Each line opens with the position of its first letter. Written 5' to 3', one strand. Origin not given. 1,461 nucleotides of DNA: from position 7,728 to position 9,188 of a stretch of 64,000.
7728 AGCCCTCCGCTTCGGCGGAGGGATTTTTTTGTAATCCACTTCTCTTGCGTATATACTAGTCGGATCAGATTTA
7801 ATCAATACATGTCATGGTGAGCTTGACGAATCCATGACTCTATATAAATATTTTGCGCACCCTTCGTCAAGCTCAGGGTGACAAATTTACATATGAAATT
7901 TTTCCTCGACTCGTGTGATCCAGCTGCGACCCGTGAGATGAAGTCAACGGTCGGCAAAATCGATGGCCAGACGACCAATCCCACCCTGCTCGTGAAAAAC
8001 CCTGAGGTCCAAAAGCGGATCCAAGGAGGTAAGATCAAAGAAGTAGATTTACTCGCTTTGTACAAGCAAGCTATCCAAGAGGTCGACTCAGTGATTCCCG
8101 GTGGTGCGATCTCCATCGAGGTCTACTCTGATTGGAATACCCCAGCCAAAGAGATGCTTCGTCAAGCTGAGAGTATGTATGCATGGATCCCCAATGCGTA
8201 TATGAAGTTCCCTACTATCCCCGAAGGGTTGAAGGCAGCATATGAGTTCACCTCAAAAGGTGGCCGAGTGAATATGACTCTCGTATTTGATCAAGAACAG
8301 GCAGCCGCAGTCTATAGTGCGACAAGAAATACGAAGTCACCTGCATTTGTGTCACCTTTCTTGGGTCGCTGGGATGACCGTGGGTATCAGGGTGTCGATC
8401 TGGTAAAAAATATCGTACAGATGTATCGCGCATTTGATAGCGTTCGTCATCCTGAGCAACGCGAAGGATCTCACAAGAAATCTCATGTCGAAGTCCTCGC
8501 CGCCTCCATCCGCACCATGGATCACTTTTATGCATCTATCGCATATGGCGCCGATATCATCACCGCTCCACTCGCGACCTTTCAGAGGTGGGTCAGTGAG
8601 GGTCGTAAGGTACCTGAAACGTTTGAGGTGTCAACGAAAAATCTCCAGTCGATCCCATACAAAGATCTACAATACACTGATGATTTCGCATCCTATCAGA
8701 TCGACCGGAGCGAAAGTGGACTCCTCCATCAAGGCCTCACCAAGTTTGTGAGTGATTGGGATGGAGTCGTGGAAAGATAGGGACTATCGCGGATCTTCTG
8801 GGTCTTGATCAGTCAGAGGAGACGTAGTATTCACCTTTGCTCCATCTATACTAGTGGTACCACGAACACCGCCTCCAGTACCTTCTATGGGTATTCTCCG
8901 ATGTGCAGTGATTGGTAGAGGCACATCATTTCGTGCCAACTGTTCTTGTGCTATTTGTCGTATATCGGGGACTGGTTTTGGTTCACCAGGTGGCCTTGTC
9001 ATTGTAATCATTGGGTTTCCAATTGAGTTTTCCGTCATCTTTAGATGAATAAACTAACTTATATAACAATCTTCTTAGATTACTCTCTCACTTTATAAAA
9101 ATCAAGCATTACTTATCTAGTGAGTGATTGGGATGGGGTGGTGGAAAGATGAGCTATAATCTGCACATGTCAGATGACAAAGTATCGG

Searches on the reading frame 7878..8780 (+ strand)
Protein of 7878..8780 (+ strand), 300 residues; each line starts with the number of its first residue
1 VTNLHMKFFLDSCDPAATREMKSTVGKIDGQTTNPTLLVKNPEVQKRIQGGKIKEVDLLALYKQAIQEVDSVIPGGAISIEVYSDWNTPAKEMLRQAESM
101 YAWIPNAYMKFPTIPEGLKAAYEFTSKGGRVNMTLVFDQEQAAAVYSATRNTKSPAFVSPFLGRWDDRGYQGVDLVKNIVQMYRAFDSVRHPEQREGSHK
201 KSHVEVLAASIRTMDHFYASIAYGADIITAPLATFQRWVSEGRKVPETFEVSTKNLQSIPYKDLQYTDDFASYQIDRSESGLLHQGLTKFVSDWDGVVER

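Call 4: search_protein_families(library=pfam, proteins=[window:7878-8780:+], max_evalue=0.01)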
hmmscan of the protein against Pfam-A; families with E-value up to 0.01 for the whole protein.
window:7878-8780:+ (300 aa): 1 family
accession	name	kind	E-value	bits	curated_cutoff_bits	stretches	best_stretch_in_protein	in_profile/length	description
PF00923.25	TAL_FSA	-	6.1e-42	144.4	27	1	8-297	1-281/285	Transaldolase/Fructose-6-phosphate aldolase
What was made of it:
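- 7878..8780 (+): Transaldolase (second instance). The working gene ends ............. with a new TAG stop. Pfam PF00923 (call 4).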

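Call 58: find_homologous_proteins(query=window:7878-8777:+, max_evalue=1e-60)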
Query window:7878-8777:+ (300 aa): 3757 proteins with E <= 1e-60 among 8000 candidates; the best 120 are listed.
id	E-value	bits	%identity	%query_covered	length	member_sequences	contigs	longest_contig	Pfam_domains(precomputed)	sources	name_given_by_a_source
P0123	8.1e-187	637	95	98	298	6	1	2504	PF00923.26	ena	-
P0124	7.3e-179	611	92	97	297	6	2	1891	PF00923.26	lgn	-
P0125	5.1e-176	602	92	98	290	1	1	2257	PF00923.26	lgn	-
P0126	5.7e-174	595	91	98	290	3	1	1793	PF00923.26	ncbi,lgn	-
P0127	1.5e-173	594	84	98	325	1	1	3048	PF00923.26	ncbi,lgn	-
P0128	6.0e-173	592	91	98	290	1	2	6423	PF00923.26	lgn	-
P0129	2.3e-171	587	83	98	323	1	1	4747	PF00923.26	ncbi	-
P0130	1.9e-158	544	89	93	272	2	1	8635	PF00923.26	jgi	jgi:transaldolase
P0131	8.5e-154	529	80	98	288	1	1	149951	PF00923.26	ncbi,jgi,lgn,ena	ncbi:MAG: transaldolase family protein [Candidatus Roizmanbacteria bacterium]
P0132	2.3e-128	445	69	98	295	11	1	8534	PF00923.26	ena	-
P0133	1.0e-126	440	69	98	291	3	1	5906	PF00923.26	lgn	-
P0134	6.1e-124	431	65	98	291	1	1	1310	PF00923.26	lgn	-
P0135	4.0e-122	425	67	99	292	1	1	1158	PF00923.26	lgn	-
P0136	3.9e-119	415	64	98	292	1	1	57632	PF00923.26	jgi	jgi:transaldolase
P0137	1.4e-106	374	59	98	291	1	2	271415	PF00923.26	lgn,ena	-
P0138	4.6e-106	372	57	97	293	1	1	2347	PF00923.26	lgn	-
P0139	2.6e-105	370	56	97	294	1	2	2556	PF00923.26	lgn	-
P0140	5.5e-105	369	56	97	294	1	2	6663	PF00923.26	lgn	-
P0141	1.2e-104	368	56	98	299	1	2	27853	PF00923.26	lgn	-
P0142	2.5e-104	367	57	99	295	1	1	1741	PF00923.26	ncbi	-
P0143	3.7e-104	366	56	98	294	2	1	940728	PF00923.26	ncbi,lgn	-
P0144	4.2e-103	363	55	97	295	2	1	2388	PF00923.26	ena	-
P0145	5.4e-103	362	56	98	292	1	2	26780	PF00923.26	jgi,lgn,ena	-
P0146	7.8e-103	362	56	98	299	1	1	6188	PF00923.26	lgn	-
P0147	1.7e-102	361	57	98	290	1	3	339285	PF00923.26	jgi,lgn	-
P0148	3.8e-102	359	58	98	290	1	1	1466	PF00923.26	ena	-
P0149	4.7e-102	359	54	98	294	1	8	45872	PF00923.26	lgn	-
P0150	5.4e-102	359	58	98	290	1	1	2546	PF00923.26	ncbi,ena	-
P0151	7.2e-102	359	58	98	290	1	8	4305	PF00923.26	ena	-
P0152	7.6e-102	358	58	98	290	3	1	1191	PF00923.26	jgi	jgi:transaldolase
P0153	1.4e-101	358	57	98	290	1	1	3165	PF00923.26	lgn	-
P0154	1.6e-101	357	55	98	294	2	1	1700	PF00923.26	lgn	-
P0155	1.8e-101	357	54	98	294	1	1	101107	PF00923.26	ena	-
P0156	2.1e-101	357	55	98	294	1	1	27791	PF00923.26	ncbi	-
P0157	2.4e-101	357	54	98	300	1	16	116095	PF00923.26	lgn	-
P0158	3.8e-101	356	55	98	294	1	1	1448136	PF00923.26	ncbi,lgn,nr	ncbi:transaldolase [Candidatus Roizmanbacteria bacterium]|nr:MAG: transaldolase [Candidatus Roizmanb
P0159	3.9e-101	356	55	98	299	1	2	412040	PF00923.26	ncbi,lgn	-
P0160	4.7e-101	356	52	100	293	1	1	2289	PF00923.26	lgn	-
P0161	5.0e-101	356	58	98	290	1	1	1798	PF00923.26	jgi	jgi:transaldolase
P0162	6.7e-101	355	55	98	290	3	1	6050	PF00923.26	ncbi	-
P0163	6.8e-101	355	55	98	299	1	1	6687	PF00923.26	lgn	-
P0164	8.8e-101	355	57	98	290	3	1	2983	PF00923.26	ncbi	-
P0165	9.0e-101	355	54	98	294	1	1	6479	PF00923.26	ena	-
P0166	9.2e-101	355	57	98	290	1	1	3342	PF00923.26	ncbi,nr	ncbi:transaldolase [Candidatus Woesebacteria bacterium]|nr:transaldolase [Candidatus Woesebacteria b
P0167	2.0e-100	354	56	97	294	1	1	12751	PF00923.26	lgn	-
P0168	2.2e-100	354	55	99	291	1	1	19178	PF00923.26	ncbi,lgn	-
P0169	2.2e-100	354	56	97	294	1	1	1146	PF00923.26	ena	-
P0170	4.9e-100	353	55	98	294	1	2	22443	PF00923.26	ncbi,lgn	-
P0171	7.3e-100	352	55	98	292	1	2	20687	PF00923.26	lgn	-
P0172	1.0e-99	351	54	98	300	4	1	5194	PF00923.26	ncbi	-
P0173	1.4e-99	351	56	98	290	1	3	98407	PF00923.26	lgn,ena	-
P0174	1.5e-99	351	56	98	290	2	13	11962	PF00923.26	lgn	-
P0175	1.6e-99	351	55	98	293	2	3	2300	PF00923.26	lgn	-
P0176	2.1e-99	350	54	98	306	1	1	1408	PF00923.26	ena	-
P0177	5.6e-99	349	54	98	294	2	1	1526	PF00923.26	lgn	-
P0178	6.4e-99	349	54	98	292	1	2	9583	PF00923.26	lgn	-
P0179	6.6e-99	349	56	97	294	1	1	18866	PF00923.26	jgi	-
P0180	6.6e-99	349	54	97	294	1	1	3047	PF00923.26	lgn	-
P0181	7.0e-99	349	52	98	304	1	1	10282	PF00923.26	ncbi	-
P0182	9.6e-99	348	54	97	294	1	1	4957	PF00923.26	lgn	-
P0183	1.7e-98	347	56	98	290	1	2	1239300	PF00923.26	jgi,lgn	jgi:transaldolase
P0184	2.0e-98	347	55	97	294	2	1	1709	PF00923.26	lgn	-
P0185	3.1e-98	347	54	98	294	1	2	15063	PF00923.26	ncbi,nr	ncbi:transaldolase [Candidatus Woesebacteria bacterium]|nr:transaldolase [Candidatus Woesebacteria b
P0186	3.6e-98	346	56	98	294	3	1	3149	PF00923.26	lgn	-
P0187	3.6e-98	346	54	98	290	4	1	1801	PF00923.26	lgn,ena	-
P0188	5.1e-98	346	55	98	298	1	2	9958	PF00923.26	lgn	-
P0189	6.1e-98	346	57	98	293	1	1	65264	PF00923.26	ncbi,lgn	ncbi:MAG: transaldolase family protein [Weeksellaceae bacterium]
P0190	6.4e-98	346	54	98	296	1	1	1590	PF00923.26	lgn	-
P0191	7.0e-98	345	54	98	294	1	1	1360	PF00923.26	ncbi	-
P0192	9.6e-98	345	53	97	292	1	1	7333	PF00923.26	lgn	-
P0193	1.1e-97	345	55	98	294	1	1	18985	PF00923.26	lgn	-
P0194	1.1e-97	345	54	100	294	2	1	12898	PF00923.26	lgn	-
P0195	1.3e-97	345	54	98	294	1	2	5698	PF00923.26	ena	-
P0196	1.5e-97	344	53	96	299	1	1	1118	PF00923.26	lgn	-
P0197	3.1e-97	343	55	98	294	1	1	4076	PF00923.26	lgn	-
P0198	3.7e-97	343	52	97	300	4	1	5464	PF00923.26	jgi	jgi:transaldolase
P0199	3.8e-97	343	53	98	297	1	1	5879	PF00923.26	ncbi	-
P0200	5.2e-97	343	52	98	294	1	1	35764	PF00923.26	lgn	-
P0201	5.4e-97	343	54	99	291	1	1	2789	PF00923.26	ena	-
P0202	5.6e-97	343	55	98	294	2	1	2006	PF00923.26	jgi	jgi:transaldolase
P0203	8.3e-97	342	54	98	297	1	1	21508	PF00923.26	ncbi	-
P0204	2.2e-96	341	54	98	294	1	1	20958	PF00923.26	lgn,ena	-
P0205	2.7e-96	340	53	97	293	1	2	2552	PF00923.26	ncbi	-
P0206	6.1e-96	339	53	98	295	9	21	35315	PF00923.26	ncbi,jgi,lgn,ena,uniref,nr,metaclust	ncbi:transaldolase [Candidatus Roizmanbacteria bacterium CG11_big_fil_rev_8_21_14_0_20_36_8]|uniref:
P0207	7.8e-96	339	54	98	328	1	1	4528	PF00923.26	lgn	-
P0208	9.4e-96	338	53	98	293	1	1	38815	PF00923.26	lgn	-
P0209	1.0e-95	338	54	98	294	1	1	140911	PF00923.26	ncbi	-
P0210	1.2e-95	338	55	92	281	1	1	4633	PF00923.26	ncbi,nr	ncbi:MAG TPA: transaldolase family protein, partial [Candidatus Woesebacteria bacterium]|nr:transald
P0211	1.3e-95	338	55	97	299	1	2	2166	PF00923.26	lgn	-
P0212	1.3e-95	338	53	97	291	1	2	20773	PF00923.26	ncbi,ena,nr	ncbi:transaldolase [Candidatus Woesebacteria bacterium]|nr:transaldolase [Candidatus Woesebacteria b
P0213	2.0e-95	337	53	96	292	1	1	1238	PF00923.26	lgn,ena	-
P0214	2.0e-95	337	52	97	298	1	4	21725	PF00923.26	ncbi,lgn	-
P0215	2.3e-95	337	52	97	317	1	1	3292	PF00923.26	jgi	jgi:transaldolase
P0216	2.6e-95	337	53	98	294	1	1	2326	PF00923.26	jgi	jgi:transaldolase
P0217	3.8e-95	336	53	97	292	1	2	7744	PF00923.26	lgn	-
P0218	4.0e-95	336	54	97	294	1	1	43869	PF00923.26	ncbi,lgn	-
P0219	4.5e-95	336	52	98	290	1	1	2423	PF00923.26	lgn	-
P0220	5.9e-95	336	52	97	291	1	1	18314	PF00923.26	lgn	-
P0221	8.2e-95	335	54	98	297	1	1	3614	PF00923.26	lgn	-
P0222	1.0e-94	335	53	97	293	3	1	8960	PF00923.26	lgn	-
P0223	1.1e-94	335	51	98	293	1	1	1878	PF00923.26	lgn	-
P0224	1.2e-94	335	52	98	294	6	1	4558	PF00923.26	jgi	-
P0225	1.3e-94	335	53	97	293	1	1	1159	PF00923.26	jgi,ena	-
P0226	1.6e-94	334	54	98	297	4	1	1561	PF00923.26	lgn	-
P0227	1.7e-94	334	53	98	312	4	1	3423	PF00923.26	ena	-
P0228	2.5e-94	334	54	97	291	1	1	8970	PF00923.26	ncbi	ncbi:hypothetical protein A3F03_01610, partial [Candidatus Roizmanbacteria bacterium RIFCSPHIGHO2_12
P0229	2.6e-94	334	51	100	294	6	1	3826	PF00923.26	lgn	-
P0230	6.0e-94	333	52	100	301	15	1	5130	PF00923.26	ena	-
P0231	7.6e-94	332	52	97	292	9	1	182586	PF00923.26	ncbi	-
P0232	8.9e-94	332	53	98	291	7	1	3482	PF00923.26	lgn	-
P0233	1.0e-93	332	54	98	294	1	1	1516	PF00923.26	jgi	jgi:transaldolase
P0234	1.1e-93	332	53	97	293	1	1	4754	PF00923.26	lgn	-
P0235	1.1e-93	332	53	97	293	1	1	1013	PF00923.26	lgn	-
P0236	1.3e-93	331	51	97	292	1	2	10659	PF00923.26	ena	-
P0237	1.9e-93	331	51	97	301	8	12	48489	PF00923.26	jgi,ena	-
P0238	2.1e-93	331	53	97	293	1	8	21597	PF00923.26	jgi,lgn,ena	jgi:transaldolase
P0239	2.2e-93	331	54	98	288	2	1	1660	PF00923.26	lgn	-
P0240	2.8e-93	330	50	97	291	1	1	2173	PF00923.26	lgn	-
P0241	2.9e-93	330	53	98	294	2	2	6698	PF00923.26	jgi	-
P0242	2.9e-93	330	53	97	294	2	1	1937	PF00923.26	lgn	-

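Call 60: find_encoding_contigs(protein=P0128, flank=6000, max_places=4)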
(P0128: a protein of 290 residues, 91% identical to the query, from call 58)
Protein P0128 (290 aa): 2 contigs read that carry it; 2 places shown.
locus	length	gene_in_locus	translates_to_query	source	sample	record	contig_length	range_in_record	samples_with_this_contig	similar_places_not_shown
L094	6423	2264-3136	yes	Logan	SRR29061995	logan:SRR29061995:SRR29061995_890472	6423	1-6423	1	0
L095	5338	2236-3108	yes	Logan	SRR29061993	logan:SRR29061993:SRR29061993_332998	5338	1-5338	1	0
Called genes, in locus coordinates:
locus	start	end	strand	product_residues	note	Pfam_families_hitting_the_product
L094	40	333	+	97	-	-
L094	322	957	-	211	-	PF01746:tRNA_m1G_MT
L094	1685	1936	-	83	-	PF01371:Trp_repressor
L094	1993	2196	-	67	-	-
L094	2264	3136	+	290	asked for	PF00923:TAL_FSA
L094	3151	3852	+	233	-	PF01255:Prenyltransf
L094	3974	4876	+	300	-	PF01791:DeoC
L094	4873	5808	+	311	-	PF00316:FBPase, PF18913:FBPase_C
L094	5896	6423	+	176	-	?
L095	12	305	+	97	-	-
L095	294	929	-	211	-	PF01746:tRNA_m1G_MT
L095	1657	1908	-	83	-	PF01371:Trp_repressor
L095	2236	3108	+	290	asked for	PF00923:TAL_FSA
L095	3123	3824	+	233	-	PF01255:Prenyltransf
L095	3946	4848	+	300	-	PF01791:DeoC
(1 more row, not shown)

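Call 61: find_encoding_contigs(protein=P0129, flank=6000, max_places=4)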
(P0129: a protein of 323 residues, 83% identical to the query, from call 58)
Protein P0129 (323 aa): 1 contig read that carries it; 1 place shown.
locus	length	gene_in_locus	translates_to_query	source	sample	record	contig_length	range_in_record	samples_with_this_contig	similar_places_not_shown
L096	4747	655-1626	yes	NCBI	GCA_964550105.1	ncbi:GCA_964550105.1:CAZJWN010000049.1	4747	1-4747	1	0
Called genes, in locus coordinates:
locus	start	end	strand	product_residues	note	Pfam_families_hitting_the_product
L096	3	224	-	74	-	?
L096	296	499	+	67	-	-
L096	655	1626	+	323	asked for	PF00923:TAL_FSA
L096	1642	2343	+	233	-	PF01255:Prenyltransf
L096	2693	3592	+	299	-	PF01791:DeoC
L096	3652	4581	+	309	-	PF00316:FBPase, PF18913:FBPase_C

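Call 62: find_encoding_contigs(protein=P0123, flank=6000, max_places=4)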
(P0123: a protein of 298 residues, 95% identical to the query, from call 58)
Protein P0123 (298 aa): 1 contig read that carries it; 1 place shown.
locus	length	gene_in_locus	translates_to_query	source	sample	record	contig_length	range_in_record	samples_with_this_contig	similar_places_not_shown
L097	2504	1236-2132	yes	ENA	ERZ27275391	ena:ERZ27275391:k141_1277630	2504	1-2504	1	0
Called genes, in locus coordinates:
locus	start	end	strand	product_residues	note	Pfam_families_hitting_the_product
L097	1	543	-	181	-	?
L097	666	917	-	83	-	PF01371:Trp_repressor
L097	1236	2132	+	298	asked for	PF00923:TAL_FSA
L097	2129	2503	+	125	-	?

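Call 63: find_encoding_contigs(protein=P0127, flank=6000, max_places=4)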
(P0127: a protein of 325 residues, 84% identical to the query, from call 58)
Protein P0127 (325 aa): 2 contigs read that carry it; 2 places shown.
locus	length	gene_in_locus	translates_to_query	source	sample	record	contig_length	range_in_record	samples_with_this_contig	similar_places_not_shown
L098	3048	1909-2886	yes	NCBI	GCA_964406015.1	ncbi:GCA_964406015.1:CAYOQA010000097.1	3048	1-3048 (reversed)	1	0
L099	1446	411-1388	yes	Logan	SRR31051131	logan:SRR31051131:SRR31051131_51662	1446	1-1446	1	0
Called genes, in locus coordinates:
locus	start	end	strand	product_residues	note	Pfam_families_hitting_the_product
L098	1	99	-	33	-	?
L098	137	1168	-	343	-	-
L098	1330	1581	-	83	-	PF01371:Trp_repressor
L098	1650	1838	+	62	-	-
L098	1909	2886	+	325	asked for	PF00923:TAL_FSA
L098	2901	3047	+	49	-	?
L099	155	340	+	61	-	-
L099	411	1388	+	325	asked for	PF00923:TAL_FSA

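Call 68: search_protein_families(library=pfam, proteins=[L094:40-333:+], max_evalue=0.01)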
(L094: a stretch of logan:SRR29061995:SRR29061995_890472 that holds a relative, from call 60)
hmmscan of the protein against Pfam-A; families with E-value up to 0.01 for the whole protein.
L094:40-333:+ (97 aa): 0 families

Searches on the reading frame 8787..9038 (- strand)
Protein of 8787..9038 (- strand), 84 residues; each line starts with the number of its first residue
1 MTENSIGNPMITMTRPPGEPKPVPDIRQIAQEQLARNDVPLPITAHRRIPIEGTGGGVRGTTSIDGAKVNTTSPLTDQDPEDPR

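Call 30: search_protein_families(library=phrogs, proteins=[window:8787-9038:-], max_evalue=0.01)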
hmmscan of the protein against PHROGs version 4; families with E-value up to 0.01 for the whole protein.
window:8787-9038:- (84 aa): 0 families

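Call 31: search_protein_families(library=padloc, proteins=[window:8787-9038:-], max_evalue=0.01)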
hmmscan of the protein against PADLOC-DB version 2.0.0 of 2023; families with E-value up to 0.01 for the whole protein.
window:8787-9038:- (84 aa): 0 families

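Call 43: find_encoding_contigs(protein=window:8787-9038:-, flank=5000, max_places=6)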
Protein window:8787-9038:- (84 aa): no gene with exactly this product is on record in the collection.

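Call 85: list_cluster_members(proteins=[window:8787-9038:-, L082:3548-4606:+, L082:8763-10031:-, L091:1867-2928:-, window:6038-7066:-])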
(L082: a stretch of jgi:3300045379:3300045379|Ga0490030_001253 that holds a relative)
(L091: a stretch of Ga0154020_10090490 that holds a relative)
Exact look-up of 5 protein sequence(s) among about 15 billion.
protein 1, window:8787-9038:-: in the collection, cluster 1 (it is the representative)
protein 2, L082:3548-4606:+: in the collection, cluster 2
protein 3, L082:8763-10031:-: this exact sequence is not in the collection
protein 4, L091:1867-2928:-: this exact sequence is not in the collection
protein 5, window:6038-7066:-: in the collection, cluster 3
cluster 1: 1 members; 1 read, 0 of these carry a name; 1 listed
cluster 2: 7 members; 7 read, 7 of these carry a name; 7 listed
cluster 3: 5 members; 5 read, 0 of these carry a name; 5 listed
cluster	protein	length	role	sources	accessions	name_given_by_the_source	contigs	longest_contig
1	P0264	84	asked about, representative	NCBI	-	-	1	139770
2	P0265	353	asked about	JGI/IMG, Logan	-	hypothetical protein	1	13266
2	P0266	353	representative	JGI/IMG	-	hypothetical protein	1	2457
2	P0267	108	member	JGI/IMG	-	hypothetical protein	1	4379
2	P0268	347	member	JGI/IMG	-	hypothetical protein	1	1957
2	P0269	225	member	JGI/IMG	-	hypothetical protein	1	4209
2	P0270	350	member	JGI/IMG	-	hypothetical protein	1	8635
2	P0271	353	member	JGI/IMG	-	hypothetical protein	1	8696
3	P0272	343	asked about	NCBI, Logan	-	-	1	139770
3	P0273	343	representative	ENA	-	-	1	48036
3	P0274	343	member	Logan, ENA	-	-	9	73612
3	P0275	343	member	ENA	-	-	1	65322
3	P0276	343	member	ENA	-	-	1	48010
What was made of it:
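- That L082 cassette gene is present in seven members from JGI assemblies; one member's longest contig is 8635 nt, the same length as that of a matching transaldolase, P0130, which suggests a shared contig (calls 58, 85).
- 8781..9119 (.): 339-nt cassette holding an 84-aa ORF (8784-9038, minus strand). The ORF is unique to this genome (cluster of one, call 85).
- That cassette gene is also recorded from further JGI contigs (call 85).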
